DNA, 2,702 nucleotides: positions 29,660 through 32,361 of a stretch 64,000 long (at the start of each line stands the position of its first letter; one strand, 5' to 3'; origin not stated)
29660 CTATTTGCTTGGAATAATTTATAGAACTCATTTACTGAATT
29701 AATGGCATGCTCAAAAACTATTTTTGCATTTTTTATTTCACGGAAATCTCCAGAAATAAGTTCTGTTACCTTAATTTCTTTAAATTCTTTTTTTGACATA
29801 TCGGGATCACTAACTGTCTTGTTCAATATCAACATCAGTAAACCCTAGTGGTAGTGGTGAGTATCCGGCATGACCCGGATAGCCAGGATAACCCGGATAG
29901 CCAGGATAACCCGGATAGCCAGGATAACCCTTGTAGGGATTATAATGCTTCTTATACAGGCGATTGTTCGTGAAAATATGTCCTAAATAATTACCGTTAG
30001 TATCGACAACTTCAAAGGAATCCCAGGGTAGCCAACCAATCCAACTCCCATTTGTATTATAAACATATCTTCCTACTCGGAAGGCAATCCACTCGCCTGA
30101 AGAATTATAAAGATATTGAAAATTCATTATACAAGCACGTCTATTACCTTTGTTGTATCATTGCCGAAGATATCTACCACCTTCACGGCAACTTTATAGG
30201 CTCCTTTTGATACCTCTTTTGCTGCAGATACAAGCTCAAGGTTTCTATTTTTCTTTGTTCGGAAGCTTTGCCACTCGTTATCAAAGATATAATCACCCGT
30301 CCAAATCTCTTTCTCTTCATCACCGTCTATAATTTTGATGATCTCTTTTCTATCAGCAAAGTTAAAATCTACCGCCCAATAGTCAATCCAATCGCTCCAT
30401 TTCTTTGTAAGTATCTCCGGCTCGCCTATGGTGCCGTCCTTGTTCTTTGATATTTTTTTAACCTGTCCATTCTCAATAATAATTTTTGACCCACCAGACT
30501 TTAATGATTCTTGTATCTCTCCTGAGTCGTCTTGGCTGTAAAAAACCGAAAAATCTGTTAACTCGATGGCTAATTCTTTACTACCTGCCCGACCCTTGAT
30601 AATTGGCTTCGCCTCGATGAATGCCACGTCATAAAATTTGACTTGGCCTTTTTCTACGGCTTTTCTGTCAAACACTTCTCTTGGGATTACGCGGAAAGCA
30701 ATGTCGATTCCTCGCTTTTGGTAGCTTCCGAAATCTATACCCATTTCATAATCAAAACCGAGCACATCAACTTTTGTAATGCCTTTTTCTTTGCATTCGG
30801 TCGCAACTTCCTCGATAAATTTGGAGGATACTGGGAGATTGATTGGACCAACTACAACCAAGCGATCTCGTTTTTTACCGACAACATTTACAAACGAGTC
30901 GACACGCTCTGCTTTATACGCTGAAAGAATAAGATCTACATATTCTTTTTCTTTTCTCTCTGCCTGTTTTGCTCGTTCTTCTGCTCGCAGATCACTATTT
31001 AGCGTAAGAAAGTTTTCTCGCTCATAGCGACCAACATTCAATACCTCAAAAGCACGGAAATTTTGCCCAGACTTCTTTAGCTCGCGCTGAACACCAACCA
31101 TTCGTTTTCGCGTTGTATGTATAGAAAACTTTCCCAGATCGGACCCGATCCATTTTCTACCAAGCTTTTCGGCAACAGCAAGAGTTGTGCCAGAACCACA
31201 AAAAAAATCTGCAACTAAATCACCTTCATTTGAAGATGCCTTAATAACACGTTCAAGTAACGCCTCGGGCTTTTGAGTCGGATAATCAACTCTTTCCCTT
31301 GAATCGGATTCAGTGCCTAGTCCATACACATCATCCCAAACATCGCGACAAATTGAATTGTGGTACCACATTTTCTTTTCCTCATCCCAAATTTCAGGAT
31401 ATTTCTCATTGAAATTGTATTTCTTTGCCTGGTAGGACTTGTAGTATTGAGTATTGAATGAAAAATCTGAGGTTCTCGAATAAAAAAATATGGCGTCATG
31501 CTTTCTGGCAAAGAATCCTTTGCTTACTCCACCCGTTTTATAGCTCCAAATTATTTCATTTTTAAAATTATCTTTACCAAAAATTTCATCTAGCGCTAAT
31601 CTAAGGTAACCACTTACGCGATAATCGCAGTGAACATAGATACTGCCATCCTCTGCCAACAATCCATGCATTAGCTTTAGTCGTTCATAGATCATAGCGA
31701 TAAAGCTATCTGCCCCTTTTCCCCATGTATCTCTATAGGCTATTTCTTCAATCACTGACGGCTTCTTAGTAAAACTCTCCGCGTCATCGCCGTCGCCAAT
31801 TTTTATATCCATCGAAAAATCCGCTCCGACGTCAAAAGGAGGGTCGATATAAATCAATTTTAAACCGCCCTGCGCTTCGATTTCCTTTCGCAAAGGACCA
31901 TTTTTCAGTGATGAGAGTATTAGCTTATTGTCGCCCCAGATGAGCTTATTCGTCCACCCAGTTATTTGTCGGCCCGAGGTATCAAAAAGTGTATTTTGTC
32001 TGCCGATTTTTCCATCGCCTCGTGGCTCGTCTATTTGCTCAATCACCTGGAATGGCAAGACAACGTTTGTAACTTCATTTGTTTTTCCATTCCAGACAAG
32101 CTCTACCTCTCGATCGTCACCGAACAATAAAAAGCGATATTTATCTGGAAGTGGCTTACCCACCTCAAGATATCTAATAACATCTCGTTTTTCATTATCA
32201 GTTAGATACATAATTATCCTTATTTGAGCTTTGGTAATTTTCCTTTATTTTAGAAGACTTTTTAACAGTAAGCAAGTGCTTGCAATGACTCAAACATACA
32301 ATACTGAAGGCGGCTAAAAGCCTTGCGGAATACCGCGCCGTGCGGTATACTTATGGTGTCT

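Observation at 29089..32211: Type III R-M operon with two extra genes wedged between mod and res: a GYP-repeat small protein and a candidate HEPN-like (RNxxxH) protein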

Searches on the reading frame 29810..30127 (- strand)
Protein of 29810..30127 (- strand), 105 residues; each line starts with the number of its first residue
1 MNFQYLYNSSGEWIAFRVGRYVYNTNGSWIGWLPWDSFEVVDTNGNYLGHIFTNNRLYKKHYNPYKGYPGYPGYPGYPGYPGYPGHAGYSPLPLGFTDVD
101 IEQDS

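Call 3: search_protein_families(library=pfam, proteins=[window:29810-30127:-], max_evalue=0.1)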
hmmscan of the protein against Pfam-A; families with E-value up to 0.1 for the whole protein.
window:29810-30127:- (105 aa): 3 families
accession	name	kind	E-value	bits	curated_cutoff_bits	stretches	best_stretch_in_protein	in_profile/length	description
PF21784.3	Bflower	-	1.3e-08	35.6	25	1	4-93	18-111/116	4-fold beta flower protein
PF01391.23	Collagen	-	0.0018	18.5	27.2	1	67-88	31-52/60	Collagen triple helix repeat (20 copies)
PF21785.3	Bflower_2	-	0.022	15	38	1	6-61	36-89/112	5-fold beta-flower protein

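Call 4: search_protein_families(library=padloc, proteins=[window:29810-30127:-], max_evalue=0.1)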
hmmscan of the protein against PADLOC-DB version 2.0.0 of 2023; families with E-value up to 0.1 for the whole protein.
window:29810-30127:- (105 aa): 0 families

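Call 5: search_protein_families(library=ncbifam, proteins=[window:29810-30127:-], max_evalue=0.1)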
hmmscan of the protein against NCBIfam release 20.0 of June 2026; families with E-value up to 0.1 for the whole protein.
window:29810-30127:- (105 aa): 0 families

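Call 15: find_homologous_proteins(query=window:29810-30127:-)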
Query window:29810-30127:- (105 aa): 357 proteins with E <= 0.001 among 4262 candidates; the best 120 are listed.
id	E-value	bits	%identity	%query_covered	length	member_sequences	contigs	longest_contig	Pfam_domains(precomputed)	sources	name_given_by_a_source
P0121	8.3e-50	186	79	95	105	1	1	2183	PF21784.4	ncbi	-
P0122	6.9e-46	174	69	96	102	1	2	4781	PF21784.4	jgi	jgi:hypothetical protein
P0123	5.2e-43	164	69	98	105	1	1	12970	PF21784.4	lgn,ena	-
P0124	8.6e-43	164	69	98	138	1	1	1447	PF21784.4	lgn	-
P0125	1.3e-42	163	69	100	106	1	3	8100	PF21784.4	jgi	jgi:hypothetical protein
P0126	3.1e-42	162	66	95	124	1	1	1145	PF21784.4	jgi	jgi:hypothetical protein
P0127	1.2e-41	160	65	95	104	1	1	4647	-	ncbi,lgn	-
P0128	2.0e-41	159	66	98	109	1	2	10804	PF21784.4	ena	-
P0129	2.6e-41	159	67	94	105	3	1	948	PF21784.4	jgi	jgi:hypothetical protein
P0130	7.7e-41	157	66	98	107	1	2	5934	PF21784.4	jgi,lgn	-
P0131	1.9e-40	156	63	97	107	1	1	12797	PF21784.4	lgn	-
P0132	1.1e-39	154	66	95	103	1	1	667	PF21784.4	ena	-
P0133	3.5e-39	152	64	95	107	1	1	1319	PF21784.4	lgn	-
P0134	5.0e-39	151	65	95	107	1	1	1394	-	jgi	jgi:hypothetical protein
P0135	5.8e-39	151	68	95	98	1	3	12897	PF21784.4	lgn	-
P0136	1.0e-38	150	66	95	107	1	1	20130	PF21784.4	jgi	jgi:hypothetical protein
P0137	1.5e-38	150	62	98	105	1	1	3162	PF21784.4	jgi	jgi:4-fold beta flower protein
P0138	2.1e-38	149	64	93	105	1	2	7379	PF21784.4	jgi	jgi:hypothetical protein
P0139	2.2e-38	149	64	94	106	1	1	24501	PF21784.4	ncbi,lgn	ncbi:MAG: 4-fold beta flower protein [Phormidesmis sp.]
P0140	2.5e-38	149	67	98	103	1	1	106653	PF21784.4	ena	-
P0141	4.0e-38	148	62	96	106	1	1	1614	PF21784.4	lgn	-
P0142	4.9e-38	148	61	98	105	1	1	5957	PF21784.4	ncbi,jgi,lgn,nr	ncbi:MAG: hypothetical protein MUF49_31535 [Oculatellaceae cyanobacterium Prado106]|jgi:hypothetical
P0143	5.9e-38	148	66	92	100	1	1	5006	PF21784.4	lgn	-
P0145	1.3e-37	147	63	97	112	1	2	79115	PF21784.4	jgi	jgi:hypothetical protein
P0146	1.5e-37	147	64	95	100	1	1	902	PF21784.4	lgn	-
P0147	1.9e-37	146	62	99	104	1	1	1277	PF21784.4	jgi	-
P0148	2.4e-37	146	64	94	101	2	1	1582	PF21784.4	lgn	-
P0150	8.6e-37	144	62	100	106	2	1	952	PF21784.4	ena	-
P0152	2.6e-36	143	62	97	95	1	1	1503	PF21784.4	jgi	jgi:hypothetical protein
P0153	3.9e-36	142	61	98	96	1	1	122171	PF21784.4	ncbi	ncbi:MAG: 4-fold beta flower protein [Pyrinomonadaceae bacterium]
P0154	5.6e-36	142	56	98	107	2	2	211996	PF21784.4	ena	-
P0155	8.6e-36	141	59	97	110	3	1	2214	PF21784.4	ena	-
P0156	1.3e-35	140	64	92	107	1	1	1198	PF21784.4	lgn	-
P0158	2.0e-35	140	57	100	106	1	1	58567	PF21784.4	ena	-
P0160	2.9e-35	139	61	91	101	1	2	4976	PF21784.4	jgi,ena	-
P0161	4.3e-35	139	62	93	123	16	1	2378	PF21784.4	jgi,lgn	-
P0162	4.8e-35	139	57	99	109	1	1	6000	PF21784.4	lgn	-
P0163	5.3e-35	138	63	96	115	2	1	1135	PF21784.4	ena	-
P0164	5.9e-35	138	57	99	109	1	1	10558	PF21784.4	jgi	jgi:hypothetical protein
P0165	7.9e-35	138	64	94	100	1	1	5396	PF21784.4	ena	-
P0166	9.2e-35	138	57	98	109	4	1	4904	PF21784.4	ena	-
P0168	1.2e-34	137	60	93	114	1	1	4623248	PF21784.4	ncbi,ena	-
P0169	1.3e-34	137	58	97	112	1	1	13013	PF21784.4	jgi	jgi:hypothetical protein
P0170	1.4e-34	137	59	98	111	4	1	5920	PF21784.4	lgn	-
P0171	1.5e-34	137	58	100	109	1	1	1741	PF21784.4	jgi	-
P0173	2.4e-34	136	58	56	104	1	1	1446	PF21784.4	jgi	jgi:hypothetical protein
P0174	2.4e-34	136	60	98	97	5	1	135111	PF21784.4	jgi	-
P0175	2.5e-34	136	57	96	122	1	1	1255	PF21784.4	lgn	-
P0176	2.7e-34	136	61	93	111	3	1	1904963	PF21784.4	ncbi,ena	-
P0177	2.9e-34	136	61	53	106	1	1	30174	PF21784.4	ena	-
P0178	3.3e-34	136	61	92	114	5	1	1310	PF21784.4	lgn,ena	-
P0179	3.4e-34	136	61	93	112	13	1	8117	PF21784.4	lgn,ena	-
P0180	3.9e-34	136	56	98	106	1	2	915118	-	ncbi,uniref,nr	ncbi:hypothetical protein P0F25_003261 [Vibrio metschnikovii]|uniref:hypothetical protein n=1 Tax=Vi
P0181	6.0e-34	135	58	97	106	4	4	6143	PF21784.4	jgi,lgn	jgi:hypothetical protein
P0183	8.8e-34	134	63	92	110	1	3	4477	PF21784.4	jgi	jgi:hypothetical protein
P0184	9.5e-34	134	61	95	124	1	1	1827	PF21784.4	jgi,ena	-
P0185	1.3e-33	134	59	94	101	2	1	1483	PF21784.4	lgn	-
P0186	1.4e-33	134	60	92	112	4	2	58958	PF21784.4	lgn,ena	-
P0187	1.5e-33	134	57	94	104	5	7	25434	PF21784.4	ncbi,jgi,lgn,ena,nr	ncbi:MAG TPA: hypothetical protein PK961_02195 [bacterium]|nr:hypothetical protein [bacterium]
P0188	1.5e-33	134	58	98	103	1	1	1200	PF21784.4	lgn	-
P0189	1.6e-33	134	58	93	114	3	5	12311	PF21784.4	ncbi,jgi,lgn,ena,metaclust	metaclust:\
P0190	1.7e-33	134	61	91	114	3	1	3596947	PF21784.4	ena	-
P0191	2.3e-33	133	58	100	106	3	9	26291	PF21784.4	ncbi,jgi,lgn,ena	jgi:hypothetical protein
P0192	3.1e-33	133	62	96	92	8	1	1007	PF21784.4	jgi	jgi:hypothetical protein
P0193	3.2e-33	133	58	95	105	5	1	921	PF21784.4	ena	-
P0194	4.4e-33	132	61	95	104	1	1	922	PF21784.4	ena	-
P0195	4.6e-33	132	59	99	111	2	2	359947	PF21784.4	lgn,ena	-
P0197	8.3e-33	131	56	96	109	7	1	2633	PF21784.4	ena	-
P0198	1.1e-32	131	59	95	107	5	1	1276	PF21784.4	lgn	-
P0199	1.1e-32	131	56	98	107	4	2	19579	PF21784.4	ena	-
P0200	2.2e-32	130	58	92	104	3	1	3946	PF21784.4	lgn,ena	-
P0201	2.8e-32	130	55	100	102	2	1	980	PF21784.4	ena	-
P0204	3.3e-32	129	59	94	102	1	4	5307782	PF21784.4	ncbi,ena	-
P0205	4.1e-32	129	58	92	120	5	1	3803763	PF21784.4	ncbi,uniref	ncbi:4-fold beta flower protein [Candidatus Palauibacter sp.]|uniref:4-fold beta flower protein n=1 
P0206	5.6e-32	129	54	99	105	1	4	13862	PF21784.4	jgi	jgi:hypothetical protein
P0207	5.8e-32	129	56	95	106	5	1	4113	PF21784.4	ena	-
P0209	6.1e-32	128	58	94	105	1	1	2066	PF21784.4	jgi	jgi:hypothetical protein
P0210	6.8e-32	128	55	98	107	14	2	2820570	PF21784.4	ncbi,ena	-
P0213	8.3e-32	128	57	97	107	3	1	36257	PF21784.4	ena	-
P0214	9.4e-32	128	57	96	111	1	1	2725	PF21784.4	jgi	jgi:hypothetical protein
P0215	1.2e-31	128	58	98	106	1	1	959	PF21784.4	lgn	-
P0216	1.4e-31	127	59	93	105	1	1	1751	PF21784.4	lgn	-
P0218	1.6e-31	127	54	98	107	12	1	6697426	PF21784.4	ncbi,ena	-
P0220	1.7e-31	127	52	98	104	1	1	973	PF21784.4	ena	-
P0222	2.2e-31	127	56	98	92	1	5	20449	PF21784.4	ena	-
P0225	3.6e-31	126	56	95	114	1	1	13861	PF21784.4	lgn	-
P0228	4.0e-31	126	60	94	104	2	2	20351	PF21784.4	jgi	jgi:hypothetical protein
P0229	5.2e-31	125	55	98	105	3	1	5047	PF21784.4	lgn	-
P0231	7.5e-31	125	62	91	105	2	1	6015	PF21784.4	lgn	-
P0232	8.0e-31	125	52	98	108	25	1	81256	PF21784.4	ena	-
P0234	9.6e-31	125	52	98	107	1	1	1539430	PF21784.4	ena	-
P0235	1.0e-30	125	60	57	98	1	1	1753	PF21784.4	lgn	-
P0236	1.4e-30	124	57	92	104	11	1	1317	PF21784.4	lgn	-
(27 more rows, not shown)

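Call 43: search_dna_similar(query=window:29810-30127:-, collection=phages, mode=protein, max_evalue=0.001)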
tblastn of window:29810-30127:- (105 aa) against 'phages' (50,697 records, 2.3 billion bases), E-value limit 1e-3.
No match.

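Call 46: predict_structure(alignment_id=A2)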
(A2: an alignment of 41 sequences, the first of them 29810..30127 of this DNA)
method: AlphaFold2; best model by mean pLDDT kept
length: 105 residues; sequences in the alignment: 41
mean_pLDDT: 88.5   pTM: 0.80
mean pLDDT of the five models: 88.5, 88.2, 88.1, 88.1, 87.7
residues with pLDDT >= 90: 67; 70-90: 35; 50-70: 2; < 50: 1
segments of 3 or more residues with pLDDT < 50: none
pLDDT, mean of each block of 10 residues (from residue 1): 93 95 93 90 91 94 76 83 92 93 61
secondary structure, 60 per line:
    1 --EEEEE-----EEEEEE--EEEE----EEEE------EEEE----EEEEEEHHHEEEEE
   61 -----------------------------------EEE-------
elements in order: E3-7 E13-18 E21-24 E29-32 E39-42 E47-52 E56-60 E96-98

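Call 47: find_encoding_contigs(protein=P0180, flank=6000, max_places=3)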
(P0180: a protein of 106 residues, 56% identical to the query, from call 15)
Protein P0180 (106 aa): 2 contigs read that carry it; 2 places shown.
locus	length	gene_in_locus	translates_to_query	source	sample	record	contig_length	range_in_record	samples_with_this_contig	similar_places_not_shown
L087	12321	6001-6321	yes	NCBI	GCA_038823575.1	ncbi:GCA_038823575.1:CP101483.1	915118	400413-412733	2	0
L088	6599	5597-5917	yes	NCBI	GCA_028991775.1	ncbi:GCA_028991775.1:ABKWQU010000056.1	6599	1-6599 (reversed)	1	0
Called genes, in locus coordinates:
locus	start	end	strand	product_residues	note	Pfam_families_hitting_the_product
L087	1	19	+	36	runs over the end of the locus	-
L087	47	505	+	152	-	PF09900:DUF2127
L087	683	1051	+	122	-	PF00903:Glyoxalase (faint)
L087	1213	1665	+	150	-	PF13420:Acetyltransf_4 (weak), PF00583:Acetyltransf_1, PF13673:Acetyltransf_10, PF13508:Acetyltransf_7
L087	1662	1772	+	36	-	-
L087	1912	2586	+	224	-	PF08867:FRG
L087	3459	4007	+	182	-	-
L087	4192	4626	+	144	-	-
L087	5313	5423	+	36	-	-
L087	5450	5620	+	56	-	-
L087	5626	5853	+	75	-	PF24718:HTH_73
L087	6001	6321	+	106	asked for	-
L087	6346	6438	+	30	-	-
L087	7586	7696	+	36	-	-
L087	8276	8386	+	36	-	-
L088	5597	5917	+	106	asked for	-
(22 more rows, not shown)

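Call 52: find_related_loci(query=A2, collection=metagenome_contigs, flank=6000)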
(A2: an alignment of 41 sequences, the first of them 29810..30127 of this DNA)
Query A2 (105 aa) in metagenome_contigs; peptide patterns used: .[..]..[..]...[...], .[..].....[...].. (x = any residue, [..] = any of these).
600 stretches matched a pattern (row limit reached: there are more); 158 encode a relative of the query (tblastn E <= 1e-3); the best 80 are kept; 80 distinct loci.
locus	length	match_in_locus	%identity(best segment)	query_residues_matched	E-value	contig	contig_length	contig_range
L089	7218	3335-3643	82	2-104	2e-36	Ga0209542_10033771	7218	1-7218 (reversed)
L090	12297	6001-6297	59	1-99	7e-37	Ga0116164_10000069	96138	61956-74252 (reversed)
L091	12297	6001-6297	57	1-99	4e-36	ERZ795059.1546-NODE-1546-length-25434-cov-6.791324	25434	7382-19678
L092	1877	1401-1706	57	1-102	7e-36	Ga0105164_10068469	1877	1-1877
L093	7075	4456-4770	57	1-105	2e-35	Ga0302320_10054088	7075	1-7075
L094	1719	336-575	58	11-102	9e-32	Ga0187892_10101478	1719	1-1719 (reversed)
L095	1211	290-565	53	4-101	3e-31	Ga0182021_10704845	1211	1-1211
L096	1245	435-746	66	1-104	3e-30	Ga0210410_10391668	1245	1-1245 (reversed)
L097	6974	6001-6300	72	2-101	4e-29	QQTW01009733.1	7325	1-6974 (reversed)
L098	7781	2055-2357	71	1-101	2e-28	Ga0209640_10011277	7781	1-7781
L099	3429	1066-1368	71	1-101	2e-28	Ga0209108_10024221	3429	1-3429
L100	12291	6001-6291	52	5-99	9e-28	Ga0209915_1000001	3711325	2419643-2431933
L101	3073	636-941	67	1-102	1e-27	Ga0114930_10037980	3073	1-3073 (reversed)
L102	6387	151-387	56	4-82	1e-27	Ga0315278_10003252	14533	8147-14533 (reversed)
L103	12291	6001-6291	52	5-99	1e-27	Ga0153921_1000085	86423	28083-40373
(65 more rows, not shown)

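Call 53: find_related_loci(query=A2, collection=viral_contigs, flank=6000)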
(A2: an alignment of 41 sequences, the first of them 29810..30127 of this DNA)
Query A2 (105 aa) in viral_contigs; peptide patterns used: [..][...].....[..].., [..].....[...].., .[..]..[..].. (x = any residue, [..] = any of these).
110 stretches matched a pattern; 17 encode a relative of the query (tblastn E <= 1e-3); 17 distinct loci.
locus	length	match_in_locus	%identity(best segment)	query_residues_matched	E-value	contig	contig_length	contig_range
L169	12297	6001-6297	63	1-100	2e-22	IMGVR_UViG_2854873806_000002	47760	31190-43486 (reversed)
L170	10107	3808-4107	58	4-103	2e-21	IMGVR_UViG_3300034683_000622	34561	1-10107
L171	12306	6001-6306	62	1-103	1e-18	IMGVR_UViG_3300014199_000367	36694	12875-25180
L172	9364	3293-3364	71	65-89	2e-5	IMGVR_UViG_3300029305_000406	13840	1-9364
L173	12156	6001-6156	42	46-98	3e-5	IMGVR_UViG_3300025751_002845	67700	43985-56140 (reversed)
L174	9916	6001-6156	42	46-98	3e-5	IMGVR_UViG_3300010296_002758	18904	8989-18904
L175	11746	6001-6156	42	46-98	3e-5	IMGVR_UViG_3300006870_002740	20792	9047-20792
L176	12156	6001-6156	42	46-98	3e-5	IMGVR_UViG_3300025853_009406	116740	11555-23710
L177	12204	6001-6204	41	28-89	8e-5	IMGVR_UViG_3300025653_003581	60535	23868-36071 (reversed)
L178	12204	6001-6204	41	28-89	8e-5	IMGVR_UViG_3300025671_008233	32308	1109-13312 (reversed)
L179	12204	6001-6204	41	28-89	8e-5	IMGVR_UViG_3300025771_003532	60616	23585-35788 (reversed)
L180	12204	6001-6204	41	28-89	8e-5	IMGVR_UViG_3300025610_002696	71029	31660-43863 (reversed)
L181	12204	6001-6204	41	28-89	8e-5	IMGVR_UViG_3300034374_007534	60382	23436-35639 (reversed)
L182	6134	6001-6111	54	56-89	2e-4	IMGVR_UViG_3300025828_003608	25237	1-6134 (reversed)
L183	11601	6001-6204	41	28-89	8e-5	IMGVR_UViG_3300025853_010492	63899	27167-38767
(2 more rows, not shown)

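Call 74: search_protein_families(library=phrogs, proteins=[window:29810-30127:-], max_evalue=0.01)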
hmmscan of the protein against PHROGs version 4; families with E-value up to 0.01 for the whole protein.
window:29810-30127:- (105 aa): 0 families

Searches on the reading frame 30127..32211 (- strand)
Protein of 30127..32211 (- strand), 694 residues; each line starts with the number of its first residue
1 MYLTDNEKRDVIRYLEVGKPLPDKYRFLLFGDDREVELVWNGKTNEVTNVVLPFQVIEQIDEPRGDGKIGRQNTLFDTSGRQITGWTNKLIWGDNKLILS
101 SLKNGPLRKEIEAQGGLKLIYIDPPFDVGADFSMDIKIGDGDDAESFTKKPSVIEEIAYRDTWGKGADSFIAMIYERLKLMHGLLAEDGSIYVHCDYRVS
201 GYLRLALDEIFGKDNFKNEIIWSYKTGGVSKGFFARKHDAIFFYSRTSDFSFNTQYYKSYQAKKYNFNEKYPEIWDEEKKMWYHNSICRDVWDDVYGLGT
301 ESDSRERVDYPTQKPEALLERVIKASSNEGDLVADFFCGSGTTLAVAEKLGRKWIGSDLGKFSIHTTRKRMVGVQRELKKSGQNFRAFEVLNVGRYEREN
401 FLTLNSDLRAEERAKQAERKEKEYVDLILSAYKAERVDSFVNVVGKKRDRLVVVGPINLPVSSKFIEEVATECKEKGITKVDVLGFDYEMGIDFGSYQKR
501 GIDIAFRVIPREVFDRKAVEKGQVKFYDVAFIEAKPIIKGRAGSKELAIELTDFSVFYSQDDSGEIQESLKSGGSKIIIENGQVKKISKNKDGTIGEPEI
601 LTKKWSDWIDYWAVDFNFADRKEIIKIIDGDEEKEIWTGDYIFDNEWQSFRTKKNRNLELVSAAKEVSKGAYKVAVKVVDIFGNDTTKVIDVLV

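Call 3: search_protein_families(library=pfam, proteins=[window:30127-32211:-], max_evalue=0.1)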
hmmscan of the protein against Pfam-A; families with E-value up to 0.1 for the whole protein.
window:30127-32211:- (694 aa): 1 family
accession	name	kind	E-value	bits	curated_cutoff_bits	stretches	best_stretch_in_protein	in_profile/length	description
PF01555.25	N6_N4_Mtase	-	7.2e-45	154.1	26.7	1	118-364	2-216/221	DNA methylase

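Call 4: search_protein_families(library=padloc, proteins=[window:30127-32211:-], max_evalue=0.1)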
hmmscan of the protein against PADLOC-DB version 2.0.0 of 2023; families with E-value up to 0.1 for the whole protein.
window:30127-32211:- (694 aa): 63 families (the best 25 are shown)
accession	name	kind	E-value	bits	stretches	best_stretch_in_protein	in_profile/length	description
PDLC03633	MTase_III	-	2.7e-112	374.5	2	37-547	21-520/616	Type III methyltransferase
PDLC03354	MTase_II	-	2.1e-54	183.1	2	67-283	49-239/425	Type II methyltransferase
PDLC03300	MTase_II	-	1.5e-46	156.9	1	114-372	28-277/302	Type II methyltransferase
PDLC03339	MTase_II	-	3.2e-46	155.9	1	118-373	24-273/399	Type II methyltransferase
PDLC03636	MTase_III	-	5.3e-43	145.6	3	308-371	342-405/575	Type III methyltransferase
PDLC03635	MTase_III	-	7.5e-39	132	3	169-285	267-383/708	Type III methyltransferase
PDLC03644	MTase_III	-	7.3e-37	125.3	2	84-276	35-207/542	Type III methyltransferase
PDLC03638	MTase_III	-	3.2e-36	123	2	291-382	601-687/816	Type III methyltransferase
PDLC03371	MTase_II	-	5.7e-35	119.1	1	117-374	30-255/260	Type II methyltransferase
PDLC03299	MTase_II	-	8.5e-34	115.4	1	161-372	54-258/296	Type II methyltransferase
PDLC03634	MTase_III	-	1.9e-30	104.3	2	88-287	95-288/621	Type III methyltransferase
PDLC03632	MTase_III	-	8e-28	95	2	85-249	160-320/983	Type III methyltransferase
PDLC03641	MTase_III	-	1.3e-23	81.4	2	88-277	105-295/657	Type III methyltransferase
PDLC03320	MTase_II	-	4.8e-22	76.5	1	165-377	74-280/289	Type II methyltransferase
PDLC03216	MTase_II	-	9.4e-19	65.6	1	263-410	152-297/364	Type II methyltransferase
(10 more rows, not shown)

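Call 5: search_protein_families(library=ncbifam, proteins=[window:30127-32211:-], max_evalue=0.1)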
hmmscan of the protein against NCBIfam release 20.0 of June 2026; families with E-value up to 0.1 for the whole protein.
window:30127-32211:- (694 aa): 4 families
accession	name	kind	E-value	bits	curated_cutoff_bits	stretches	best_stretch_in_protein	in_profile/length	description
NF008572.0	PRK11524.1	equivalog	5.8e-26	91.3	292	1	161-371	54-256/294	adenine-specific DNA-methyltransferase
NF050803.1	DnaMtaseCcrMCaul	equivalog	2.9e-18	65.9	830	1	302-381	178-257/350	adenine-specific DNA-methyltransferase CcrM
NF010253.0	PRK13699.1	subfamily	9e-08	32.1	244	1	309-384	143-218/226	DNA methyltransferase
TIGR02021.1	BchM-ChlM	equivalog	0.083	12.3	158.9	0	283-373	8-98/218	magnesium protoporphyrin IX methyltransferase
